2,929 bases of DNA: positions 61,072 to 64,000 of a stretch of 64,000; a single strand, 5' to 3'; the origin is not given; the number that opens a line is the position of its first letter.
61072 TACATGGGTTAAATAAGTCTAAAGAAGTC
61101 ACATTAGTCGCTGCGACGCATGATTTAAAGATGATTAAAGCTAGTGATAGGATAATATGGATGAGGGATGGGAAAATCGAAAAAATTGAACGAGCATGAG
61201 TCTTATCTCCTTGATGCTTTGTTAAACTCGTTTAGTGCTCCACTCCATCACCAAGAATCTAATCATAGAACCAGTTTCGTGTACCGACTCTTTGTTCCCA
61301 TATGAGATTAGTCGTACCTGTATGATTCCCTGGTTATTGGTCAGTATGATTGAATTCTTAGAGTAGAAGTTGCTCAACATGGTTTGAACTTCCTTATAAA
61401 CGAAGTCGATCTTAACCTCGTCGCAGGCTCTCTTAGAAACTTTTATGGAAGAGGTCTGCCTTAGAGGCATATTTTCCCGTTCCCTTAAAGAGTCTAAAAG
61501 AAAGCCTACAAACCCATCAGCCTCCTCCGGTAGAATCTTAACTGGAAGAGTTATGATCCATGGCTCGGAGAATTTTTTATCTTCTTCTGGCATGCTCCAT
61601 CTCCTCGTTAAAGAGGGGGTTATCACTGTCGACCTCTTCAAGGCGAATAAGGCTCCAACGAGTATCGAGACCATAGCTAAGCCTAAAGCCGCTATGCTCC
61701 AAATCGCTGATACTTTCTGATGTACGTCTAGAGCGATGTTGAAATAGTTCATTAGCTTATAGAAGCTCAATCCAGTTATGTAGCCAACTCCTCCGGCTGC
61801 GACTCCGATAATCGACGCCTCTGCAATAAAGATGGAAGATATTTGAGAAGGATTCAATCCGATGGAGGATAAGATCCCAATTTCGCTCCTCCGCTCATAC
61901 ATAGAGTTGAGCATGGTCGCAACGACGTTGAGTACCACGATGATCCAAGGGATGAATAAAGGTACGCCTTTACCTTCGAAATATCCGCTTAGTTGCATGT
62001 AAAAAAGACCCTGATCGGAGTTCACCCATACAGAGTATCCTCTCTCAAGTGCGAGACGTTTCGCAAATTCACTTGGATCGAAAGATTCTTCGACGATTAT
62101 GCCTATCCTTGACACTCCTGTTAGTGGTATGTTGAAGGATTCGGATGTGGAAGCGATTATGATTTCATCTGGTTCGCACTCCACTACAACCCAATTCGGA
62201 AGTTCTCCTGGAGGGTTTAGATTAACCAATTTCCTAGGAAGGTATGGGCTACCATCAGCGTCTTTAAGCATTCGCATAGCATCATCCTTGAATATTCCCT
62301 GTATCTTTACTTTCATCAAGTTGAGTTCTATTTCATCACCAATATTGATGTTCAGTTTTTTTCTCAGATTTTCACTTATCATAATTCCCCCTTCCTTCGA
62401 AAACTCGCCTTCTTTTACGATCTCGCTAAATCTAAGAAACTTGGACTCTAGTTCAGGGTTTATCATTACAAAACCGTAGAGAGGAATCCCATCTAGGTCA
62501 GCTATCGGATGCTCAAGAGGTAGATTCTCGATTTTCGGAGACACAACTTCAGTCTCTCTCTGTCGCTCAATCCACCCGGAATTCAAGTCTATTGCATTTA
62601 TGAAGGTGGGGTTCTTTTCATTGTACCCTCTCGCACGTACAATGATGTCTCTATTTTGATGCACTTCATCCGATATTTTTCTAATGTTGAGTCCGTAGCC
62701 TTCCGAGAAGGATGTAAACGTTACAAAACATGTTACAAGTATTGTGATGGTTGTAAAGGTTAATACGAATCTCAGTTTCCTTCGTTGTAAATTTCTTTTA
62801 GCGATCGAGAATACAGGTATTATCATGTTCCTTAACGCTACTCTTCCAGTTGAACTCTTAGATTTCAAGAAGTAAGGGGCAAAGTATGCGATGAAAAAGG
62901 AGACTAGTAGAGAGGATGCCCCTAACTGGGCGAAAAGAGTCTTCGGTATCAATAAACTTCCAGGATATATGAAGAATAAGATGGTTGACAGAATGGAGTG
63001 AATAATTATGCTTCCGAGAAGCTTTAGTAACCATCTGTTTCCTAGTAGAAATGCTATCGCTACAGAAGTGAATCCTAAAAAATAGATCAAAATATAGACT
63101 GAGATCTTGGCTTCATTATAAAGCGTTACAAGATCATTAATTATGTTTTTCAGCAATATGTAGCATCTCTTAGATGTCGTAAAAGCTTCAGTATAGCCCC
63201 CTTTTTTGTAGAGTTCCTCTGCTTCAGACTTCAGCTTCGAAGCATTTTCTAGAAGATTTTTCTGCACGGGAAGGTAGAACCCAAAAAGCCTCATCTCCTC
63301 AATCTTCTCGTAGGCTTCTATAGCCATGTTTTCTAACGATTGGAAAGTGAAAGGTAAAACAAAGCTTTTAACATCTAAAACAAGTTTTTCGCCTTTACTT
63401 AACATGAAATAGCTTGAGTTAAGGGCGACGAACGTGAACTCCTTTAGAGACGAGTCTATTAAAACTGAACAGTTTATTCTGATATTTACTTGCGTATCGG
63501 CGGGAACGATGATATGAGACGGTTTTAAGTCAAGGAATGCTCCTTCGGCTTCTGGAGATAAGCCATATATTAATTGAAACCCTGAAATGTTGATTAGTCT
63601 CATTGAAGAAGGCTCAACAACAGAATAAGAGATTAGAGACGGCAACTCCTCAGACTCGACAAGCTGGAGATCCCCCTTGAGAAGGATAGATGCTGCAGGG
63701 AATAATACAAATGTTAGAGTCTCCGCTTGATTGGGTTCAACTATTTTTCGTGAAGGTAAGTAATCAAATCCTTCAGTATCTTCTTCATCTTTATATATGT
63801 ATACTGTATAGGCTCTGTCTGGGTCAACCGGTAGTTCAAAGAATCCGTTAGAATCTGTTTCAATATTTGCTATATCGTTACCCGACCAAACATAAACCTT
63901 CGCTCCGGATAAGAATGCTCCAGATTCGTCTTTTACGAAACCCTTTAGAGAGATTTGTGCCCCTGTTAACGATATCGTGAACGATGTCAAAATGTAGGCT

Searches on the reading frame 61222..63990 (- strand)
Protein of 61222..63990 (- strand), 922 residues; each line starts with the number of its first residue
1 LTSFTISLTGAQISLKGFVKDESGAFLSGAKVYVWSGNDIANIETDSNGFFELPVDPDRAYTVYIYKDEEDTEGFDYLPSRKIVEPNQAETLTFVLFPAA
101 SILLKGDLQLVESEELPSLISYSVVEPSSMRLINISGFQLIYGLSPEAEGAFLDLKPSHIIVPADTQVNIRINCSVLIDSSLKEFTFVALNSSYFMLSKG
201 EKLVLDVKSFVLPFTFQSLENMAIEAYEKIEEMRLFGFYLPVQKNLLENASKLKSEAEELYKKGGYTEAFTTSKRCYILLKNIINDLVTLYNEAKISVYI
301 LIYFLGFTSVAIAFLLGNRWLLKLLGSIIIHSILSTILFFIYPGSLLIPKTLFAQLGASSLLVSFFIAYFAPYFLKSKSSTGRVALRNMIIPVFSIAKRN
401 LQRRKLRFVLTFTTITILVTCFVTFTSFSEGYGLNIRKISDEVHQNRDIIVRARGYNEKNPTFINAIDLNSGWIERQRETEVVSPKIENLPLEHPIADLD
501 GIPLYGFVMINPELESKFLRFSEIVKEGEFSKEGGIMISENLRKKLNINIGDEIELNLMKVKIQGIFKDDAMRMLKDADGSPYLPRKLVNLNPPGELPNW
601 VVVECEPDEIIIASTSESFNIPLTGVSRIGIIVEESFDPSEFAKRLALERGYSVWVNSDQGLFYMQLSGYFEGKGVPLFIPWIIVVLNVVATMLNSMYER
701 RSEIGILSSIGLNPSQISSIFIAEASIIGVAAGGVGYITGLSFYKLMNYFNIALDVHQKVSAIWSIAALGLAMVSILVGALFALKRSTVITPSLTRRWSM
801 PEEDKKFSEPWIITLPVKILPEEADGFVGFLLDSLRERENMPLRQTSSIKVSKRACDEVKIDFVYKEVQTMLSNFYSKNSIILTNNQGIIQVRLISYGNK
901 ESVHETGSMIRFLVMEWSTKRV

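Call 17: search_protein_families(library=pfam, proteins=[window:61222-63990:-], max_evalue=0.001)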
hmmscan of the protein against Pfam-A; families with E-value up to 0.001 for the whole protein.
window:61222-63990:- (922 aa): 3 families
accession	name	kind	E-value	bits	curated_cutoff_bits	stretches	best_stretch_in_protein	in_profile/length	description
PF02687.27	FtsX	-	7e-14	52.4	25.5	1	680-785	6-113/120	FtsX-like permease C-terminal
PF13620.12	CarboxypepD_reg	-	1.9e-07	31.8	32.3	1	14-96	1-81/82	Carboxypeptidase regulatory-like domain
PF12704.14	MacB_PCD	-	3.9e-06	27.7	27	1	409-572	2-160/207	MacB-like periplasmic core domain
